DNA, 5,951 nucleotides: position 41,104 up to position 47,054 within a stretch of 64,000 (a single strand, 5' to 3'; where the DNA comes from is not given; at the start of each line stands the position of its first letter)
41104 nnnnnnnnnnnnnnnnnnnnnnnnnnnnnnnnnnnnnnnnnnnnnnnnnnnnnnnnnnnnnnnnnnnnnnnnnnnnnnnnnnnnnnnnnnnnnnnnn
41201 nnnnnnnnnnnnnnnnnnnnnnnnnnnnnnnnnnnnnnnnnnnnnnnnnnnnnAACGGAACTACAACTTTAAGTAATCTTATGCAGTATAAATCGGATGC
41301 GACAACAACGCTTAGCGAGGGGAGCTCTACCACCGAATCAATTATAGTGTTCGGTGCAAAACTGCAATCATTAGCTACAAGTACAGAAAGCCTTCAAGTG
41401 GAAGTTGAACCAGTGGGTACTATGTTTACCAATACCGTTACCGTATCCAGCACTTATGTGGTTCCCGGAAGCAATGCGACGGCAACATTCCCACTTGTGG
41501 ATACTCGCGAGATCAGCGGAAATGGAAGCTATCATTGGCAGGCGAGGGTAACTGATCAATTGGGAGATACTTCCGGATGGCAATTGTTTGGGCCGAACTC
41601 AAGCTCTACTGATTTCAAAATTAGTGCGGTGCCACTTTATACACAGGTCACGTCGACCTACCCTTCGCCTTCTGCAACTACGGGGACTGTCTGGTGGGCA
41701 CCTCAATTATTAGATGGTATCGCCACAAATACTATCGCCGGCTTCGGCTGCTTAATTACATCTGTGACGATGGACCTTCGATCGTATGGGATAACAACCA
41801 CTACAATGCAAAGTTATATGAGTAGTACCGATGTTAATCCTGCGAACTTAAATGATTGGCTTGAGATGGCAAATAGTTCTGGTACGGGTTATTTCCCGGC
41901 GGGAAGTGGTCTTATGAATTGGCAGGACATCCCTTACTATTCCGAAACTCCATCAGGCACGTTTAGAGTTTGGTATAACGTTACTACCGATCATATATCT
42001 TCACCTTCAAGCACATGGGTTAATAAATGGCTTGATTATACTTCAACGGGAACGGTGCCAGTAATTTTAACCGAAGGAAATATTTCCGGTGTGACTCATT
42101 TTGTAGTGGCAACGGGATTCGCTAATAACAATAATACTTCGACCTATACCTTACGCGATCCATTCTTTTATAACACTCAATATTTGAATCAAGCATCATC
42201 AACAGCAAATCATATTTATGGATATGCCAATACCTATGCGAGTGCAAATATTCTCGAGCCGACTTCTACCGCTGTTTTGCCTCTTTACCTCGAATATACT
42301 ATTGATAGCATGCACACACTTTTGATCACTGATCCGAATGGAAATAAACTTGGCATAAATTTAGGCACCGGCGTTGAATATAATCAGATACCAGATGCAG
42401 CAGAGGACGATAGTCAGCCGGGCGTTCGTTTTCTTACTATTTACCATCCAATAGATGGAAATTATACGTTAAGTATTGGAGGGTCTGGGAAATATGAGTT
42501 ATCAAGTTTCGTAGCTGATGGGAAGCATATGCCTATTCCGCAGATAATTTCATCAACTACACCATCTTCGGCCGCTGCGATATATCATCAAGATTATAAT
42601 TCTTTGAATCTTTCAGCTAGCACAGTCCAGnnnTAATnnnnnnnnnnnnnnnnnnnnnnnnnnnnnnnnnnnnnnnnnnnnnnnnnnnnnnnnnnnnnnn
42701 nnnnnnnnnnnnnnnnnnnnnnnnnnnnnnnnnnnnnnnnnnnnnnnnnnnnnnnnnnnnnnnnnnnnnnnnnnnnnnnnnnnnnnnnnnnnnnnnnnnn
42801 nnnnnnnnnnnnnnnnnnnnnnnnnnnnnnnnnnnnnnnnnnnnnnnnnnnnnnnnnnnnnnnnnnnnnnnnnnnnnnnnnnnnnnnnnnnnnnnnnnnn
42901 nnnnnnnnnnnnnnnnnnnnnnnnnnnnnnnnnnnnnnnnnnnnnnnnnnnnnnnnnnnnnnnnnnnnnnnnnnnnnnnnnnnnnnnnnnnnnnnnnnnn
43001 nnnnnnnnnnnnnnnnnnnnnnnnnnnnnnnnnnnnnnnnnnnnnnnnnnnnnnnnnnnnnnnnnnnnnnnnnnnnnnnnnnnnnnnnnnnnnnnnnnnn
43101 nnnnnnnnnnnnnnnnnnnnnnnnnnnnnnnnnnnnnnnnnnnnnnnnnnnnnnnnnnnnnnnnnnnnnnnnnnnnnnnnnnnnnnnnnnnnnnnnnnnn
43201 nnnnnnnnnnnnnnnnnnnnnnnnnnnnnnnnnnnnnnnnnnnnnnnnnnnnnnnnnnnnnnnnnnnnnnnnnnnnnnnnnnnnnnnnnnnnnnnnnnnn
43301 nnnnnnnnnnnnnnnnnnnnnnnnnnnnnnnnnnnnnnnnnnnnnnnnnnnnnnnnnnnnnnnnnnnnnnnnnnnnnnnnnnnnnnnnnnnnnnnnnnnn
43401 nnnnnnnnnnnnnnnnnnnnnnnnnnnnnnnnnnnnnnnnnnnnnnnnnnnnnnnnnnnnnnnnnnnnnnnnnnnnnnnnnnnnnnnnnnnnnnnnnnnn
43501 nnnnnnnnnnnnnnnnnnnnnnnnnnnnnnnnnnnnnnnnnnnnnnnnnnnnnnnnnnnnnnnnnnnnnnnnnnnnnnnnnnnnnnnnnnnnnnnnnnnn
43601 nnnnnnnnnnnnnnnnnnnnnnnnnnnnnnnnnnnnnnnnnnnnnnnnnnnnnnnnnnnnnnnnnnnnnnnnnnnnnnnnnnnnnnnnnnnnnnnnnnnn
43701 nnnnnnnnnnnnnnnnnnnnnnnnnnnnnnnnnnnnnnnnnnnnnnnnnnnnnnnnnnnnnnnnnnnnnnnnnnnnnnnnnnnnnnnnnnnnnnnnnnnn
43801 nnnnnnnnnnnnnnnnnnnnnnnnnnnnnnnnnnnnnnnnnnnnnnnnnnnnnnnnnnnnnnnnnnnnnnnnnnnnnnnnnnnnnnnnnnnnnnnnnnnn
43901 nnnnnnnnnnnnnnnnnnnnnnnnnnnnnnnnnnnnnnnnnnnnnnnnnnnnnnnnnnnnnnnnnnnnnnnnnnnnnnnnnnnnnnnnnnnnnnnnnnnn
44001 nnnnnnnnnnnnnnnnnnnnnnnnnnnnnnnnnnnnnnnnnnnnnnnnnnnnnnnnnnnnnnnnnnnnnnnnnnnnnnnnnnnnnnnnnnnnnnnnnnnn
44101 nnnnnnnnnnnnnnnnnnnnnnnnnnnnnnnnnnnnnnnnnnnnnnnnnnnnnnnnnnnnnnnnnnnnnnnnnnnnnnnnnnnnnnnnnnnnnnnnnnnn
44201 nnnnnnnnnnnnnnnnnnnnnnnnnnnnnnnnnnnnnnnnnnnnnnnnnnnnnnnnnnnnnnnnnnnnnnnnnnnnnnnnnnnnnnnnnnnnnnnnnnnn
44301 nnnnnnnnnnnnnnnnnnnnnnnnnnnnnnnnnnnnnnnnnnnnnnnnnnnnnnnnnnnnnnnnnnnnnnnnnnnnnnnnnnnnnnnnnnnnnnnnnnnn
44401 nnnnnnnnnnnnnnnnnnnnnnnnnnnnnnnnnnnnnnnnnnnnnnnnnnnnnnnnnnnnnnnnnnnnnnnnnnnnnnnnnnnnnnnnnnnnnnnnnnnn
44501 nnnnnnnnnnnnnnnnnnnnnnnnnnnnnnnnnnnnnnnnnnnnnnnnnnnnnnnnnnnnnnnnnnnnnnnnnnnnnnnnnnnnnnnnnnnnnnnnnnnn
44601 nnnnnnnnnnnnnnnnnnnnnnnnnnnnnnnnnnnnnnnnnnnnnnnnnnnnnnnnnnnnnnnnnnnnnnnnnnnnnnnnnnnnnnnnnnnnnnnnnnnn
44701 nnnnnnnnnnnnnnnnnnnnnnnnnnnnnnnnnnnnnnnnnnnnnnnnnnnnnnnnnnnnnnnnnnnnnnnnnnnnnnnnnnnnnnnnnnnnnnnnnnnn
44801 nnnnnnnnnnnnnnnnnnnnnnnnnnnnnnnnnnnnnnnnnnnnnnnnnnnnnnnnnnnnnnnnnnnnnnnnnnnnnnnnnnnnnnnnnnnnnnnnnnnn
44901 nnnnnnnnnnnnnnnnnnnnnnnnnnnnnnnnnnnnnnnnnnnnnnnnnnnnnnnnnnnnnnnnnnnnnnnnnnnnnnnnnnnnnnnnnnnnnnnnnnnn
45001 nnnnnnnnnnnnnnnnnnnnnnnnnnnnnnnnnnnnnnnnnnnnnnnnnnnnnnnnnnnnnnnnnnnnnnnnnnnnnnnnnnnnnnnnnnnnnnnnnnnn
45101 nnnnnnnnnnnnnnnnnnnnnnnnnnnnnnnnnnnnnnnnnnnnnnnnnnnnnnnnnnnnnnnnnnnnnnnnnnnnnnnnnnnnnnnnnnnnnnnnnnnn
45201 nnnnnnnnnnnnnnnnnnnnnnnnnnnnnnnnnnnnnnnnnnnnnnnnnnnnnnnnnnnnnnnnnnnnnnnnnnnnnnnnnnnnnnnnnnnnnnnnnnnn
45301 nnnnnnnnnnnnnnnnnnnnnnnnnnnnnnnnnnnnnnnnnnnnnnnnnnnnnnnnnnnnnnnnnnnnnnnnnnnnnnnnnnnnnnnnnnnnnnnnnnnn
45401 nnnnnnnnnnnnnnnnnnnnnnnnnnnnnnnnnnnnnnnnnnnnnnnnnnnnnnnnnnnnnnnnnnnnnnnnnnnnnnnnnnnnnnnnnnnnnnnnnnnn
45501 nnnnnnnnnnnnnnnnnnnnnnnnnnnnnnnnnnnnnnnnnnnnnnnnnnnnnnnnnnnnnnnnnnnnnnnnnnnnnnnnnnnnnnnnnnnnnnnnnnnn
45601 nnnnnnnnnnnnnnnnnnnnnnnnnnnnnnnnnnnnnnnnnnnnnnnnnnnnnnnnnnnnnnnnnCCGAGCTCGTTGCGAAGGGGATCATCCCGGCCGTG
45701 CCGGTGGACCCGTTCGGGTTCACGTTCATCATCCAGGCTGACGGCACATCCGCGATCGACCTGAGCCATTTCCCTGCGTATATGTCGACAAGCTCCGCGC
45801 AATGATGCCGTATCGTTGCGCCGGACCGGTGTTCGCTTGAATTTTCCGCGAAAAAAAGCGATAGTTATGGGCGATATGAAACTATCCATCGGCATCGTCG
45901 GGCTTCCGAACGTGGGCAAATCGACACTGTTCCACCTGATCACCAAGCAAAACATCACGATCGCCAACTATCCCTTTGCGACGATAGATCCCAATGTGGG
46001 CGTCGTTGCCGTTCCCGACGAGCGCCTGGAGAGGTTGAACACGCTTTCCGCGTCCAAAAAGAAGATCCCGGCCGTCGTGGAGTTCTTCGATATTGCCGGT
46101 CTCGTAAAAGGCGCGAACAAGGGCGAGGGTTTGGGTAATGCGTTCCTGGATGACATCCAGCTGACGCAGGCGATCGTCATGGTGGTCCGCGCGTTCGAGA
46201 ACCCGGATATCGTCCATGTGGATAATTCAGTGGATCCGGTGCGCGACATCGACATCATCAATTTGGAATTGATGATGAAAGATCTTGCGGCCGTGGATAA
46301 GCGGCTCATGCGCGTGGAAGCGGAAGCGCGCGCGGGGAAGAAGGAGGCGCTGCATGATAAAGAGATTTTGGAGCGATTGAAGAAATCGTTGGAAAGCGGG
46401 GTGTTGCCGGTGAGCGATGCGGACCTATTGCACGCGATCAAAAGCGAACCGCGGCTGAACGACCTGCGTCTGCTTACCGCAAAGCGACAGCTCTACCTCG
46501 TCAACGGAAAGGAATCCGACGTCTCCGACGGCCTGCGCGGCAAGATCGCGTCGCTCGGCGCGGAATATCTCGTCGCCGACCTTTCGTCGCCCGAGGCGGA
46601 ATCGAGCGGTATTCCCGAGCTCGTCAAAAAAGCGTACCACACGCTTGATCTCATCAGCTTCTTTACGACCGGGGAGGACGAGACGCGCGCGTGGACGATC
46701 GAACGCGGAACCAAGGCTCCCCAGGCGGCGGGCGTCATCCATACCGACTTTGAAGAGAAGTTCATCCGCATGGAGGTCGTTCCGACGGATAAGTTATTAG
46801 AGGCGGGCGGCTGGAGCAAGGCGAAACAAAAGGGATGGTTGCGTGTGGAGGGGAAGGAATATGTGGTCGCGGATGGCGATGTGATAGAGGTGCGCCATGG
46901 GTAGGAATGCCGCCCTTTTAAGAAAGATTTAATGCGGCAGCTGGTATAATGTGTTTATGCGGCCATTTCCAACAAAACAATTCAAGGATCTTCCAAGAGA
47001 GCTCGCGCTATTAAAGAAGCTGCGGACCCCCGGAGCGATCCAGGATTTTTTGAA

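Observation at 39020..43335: Low-GC island encoding a 1184-aa beta-helix repeat surface protein with a putative C-terminal papain-like domain, plus a co-transcribed membrane protein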

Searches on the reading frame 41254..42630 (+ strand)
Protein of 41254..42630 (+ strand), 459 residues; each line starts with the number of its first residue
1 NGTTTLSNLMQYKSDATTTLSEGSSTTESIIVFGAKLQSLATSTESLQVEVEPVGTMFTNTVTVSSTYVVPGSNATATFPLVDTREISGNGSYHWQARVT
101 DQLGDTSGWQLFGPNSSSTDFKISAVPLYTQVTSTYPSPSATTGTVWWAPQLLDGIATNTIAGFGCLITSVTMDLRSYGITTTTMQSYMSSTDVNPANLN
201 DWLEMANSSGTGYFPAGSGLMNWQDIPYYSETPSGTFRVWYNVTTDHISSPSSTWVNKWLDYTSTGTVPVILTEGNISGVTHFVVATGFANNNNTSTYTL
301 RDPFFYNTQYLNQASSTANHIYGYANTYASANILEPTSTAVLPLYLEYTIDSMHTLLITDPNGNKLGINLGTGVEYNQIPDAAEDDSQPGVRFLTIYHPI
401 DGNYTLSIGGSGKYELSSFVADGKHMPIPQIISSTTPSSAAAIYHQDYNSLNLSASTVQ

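Call 43: predict_structure(alignment_id=A3)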
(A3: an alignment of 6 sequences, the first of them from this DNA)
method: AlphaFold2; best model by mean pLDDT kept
length: 459 residues; sequences in the alignment: 6
mean_pLDDT: 48.8   pTM: 0.33
mean pLDDT of the five models: 48.8, 46.4, 46.2, 45.5, 36.5
residues with pLDDT >= 90: 19; 70-90: 97; 50-70: 73; < 50: 270
segments of 3 or more residues with pLDDT < 50: 1-3, 13-29, 82-91, 113-343, 387-389, 423-428
pLDDT, mean of each block of 10 residues (from residue 1): 54 42 34 64 75 70 77 65 34 69 75 38 31 24 24 24 23 25 25 26 29 27 38 46 42 38 34 39 36 26 27 26 26 26 62 84 88 81 59 72 89 77 50 71 85 73
secondary structure, 60 per line:
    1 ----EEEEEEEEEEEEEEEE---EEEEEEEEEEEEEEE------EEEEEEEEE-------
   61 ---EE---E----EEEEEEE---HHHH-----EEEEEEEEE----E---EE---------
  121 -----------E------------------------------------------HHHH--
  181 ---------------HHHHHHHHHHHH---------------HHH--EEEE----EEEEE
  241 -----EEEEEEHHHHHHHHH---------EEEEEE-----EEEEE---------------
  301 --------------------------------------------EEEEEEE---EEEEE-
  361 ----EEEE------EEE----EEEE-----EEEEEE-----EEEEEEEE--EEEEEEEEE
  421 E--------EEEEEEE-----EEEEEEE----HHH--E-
elements in order: E5-20 E24-38 E45-53 E74-80 H84-87 E93-101 H175-178 H196-207 E228-231 E236-240 E246-251 H252-260 E270-275 E281-285 E345-351 E355-359 E365-368 E375-377 E382-385 E391-396 E402-409 E412-421 E430-436 E442-448

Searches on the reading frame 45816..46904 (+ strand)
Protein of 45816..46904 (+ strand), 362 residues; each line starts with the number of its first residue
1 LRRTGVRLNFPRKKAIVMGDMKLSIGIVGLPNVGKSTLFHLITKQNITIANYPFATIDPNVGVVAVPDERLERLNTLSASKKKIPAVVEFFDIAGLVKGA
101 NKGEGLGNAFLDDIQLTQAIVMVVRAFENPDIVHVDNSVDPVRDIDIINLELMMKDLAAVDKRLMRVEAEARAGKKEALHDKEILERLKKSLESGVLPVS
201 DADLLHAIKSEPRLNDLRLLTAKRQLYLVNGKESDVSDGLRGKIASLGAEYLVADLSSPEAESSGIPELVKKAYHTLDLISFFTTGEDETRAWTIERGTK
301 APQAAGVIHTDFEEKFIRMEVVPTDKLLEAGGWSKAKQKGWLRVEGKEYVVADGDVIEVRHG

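Call 57: list_cluster_members(proteins=[window:45816-46904:+, window:30762-33338:+, window:27100-29226:+, window:55633-57531:+, window:16726-18252:+, window:49775-51139:-, window:51164-52606:-, window:47707-48312:-, window:35516-37177:+, window:43396-44172:+])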
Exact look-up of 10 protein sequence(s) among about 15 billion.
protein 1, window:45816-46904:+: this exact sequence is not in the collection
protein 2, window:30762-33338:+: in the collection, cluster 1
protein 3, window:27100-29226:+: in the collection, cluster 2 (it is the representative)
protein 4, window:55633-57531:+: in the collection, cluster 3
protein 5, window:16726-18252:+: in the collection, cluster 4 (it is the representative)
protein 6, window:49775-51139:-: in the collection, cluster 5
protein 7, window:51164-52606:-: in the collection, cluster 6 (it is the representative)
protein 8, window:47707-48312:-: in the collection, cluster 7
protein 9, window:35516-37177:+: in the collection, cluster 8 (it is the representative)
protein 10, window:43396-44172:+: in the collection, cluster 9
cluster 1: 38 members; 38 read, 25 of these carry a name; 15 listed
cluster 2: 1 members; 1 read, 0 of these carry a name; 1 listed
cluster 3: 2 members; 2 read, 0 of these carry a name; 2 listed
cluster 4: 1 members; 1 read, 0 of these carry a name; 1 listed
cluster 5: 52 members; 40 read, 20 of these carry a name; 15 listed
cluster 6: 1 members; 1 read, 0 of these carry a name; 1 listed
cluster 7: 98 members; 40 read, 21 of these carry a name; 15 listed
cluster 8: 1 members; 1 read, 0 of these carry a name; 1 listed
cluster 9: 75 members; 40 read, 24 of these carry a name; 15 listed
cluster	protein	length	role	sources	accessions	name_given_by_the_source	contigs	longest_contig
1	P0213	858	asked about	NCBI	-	-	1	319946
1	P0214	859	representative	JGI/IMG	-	excinuclease ABC subunit A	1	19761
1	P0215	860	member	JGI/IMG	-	excinuclease ABC subunit A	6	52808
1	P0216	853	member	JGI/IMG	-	excinuclease ABC subunit A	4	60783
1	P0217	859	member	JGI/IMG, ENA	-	excinuclease ABC subunit A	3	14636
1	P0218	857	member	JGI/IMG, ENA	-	excinuclease ABC subunit A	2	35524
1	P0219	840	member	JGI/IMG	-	excinuclease ABC subunit A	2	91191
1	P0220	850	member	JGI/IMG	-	excinuclease ABC subunit A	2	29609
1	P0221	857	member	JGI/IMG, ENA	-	excinuclease ABC subunit A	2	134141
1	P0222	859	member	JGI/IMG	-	excinuclease ABC subunit A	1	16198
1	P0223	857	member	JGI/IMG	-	excinuclease ABC subunit A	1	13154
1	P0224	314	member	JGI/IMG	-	excinuclease ABC subunit A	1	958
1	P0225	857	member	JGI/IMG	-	excinuclease ABC subunit A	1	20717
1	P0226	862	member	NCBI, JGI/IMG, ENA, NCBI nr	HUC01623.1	MAG TPA: ABC-ATPase UvrA [Candidatus Paceibacterota bacterium] | ABC-ATPase UvrA [Candidatus Paceibacterota bacterium]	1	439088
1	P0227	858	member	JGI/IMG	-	excinuclease ABC subunit A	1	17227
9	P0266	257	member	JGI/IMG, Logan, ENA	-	ABC-2 type transport system ATP-binding protein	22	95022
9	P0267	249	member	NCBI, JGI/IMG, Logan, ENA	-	ABC-2 type transport system ATP-binding protein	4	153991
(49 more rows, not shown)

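Call 59: find_encoding_contigs(protein=P0266, flank=9000, max_places=6)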
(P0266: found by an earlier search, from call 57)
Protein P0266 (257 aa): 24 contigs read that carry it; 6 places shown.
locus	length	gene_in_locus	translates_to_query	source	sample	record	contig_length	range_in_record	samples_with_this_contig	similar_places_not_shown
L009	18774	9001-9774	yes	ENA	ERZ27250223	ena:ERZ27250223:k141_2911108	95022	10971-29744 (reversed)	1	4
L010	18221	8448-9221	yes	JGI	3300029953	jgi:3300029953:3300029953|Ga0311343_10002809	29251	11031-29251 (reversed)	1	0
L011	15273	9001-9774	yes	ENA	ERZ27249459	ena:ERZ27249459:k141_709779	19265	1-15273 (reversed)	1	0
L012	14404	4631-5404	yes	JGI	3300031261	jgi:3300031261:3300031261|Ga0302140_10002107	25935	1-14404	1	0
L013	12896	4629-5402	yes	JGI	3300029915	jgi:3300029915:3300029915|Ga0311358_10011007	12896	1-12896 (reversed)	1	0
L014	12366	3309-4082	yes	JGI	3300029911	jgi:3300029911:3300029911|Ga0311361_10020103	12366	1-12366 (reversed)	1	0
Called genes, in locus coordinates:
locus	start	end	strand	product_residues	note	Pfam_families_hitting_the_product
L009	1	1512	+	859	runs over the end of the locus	PF00005:ABC_tran (faint), PF02463:SMC_N (faint), PF13555:AAA_29 (faint), PF20703:nSTAND1 (faint), PF13304:AAA_21 (faint), PF00684:DnaJ_CXXCXGXG (faint), PF17760:UvrA_inter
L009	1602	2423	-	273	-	-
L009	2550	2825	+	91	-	PF21785:Bflower_2 (weak)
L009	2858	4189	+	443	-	PF01541:GIY-YIG (weak), PF27096:UvrC_M, PF02151:UVR (weak), PF08459:UvrC_RNaseH_dom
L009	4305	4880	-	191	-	-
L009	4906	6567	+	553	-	PF01565:FAD_binding_4, PF02913:FAD-oxidase_C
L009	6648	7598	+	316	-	PF00512:HisKA, PF02518:HATPase_c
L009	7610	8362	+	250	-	PF20582:UPF0758_N, PF04002:RadC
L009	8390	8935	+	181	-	PF13875:DUF4202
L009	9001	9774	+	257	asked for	PF00005:ABC_tran, PF13304:AAA_21 (faint)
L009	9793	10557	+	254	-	PF12679:ABC2_membrane_2, PF12730:ABC2_membrane_4 (weak), PF10920:DUF2705 (weak)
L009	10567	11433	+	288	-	-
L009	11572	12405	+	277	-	PF01145:Band_7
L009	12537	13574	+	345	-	PF01926:MMR_HSR1, PF02421:FeoB_N, PF06071:YchF-GTPase_C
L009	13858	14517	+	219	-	-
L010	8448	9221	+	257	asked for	PF00005:ABC_tran, PF13304:AAA_21 (faint)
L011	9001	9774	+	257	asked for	PF00005:ABC_tran, PF13304:AAA_21 (faint)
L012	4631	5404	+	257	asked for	PF00005:ABC_tran, PF13304:AAA_21 (faint)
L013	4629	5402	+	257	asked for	PF00005:ABC_tran, PF13304:AAA_21 (faint)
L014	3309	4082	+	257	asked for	PF00005:ABC_tran, PF13304:AAA_21 (faint)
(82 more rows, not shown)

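Call 60: find_encoding_contigs(protein=P0267, flank=9000, max_places=4)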
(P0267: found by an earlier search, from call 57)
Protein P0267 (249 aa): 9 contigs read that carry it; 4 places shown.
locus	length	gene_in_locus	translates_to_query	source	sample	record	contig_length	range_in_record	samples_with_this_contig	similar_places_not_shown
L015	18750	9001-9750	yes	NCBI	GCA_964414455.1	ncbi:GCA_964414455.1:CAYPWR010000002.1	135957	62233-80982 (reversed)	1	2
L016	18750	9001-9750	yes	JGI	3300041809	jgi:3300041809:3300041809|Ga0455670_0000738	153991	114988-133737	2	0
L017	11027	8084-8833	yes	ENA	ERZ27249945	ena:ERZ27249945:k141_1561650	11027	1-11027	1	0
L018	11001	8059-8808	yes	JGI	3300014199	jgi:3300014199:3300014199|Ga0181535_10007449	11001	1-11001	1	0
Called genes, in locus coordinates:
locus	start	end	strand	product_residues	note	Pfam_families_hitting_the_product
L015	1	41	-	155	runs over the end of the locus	PF02452:PemK_toxin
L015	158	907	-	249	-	-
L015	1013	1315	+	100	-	-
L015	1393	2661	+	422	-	PF01541:GIY-YIG, PF27096:UvrC_M, PF02151:UVR (weak), PF08459:UvrC_RNaseH_dom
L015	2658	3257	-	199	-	-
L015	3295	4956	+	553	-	PF01565:FAD_binding_4, PF02913:FAD-oxidase_C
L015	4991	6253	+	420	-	PF07963:N_methyl (weak), PF13385:Laminin_G_3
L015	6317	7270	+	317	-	PF00512:HisKA, PF02518:HATPase_c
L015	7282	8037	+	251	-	PF20582:UPF0758_N, PF04002:RadC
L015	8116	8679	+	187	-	-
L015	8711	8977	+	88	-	-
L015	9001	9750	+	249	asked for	PF00005:ABC_tran, PF13304:AAA_21 (faint)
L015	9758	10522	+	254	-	PF12679:ABC2_membrane_2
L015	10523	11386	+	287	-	-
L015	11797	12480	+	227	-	-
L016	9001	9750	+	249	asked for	PF00005:ABC_tran, PF13304:AAA_21 (faint)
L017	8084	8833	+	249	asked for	PF00005:ABC_tran, PF13304:AAA_21 (faint)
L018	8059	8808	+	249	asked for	PF00005:ABC_tran, PF13304:AAA_21 (faint)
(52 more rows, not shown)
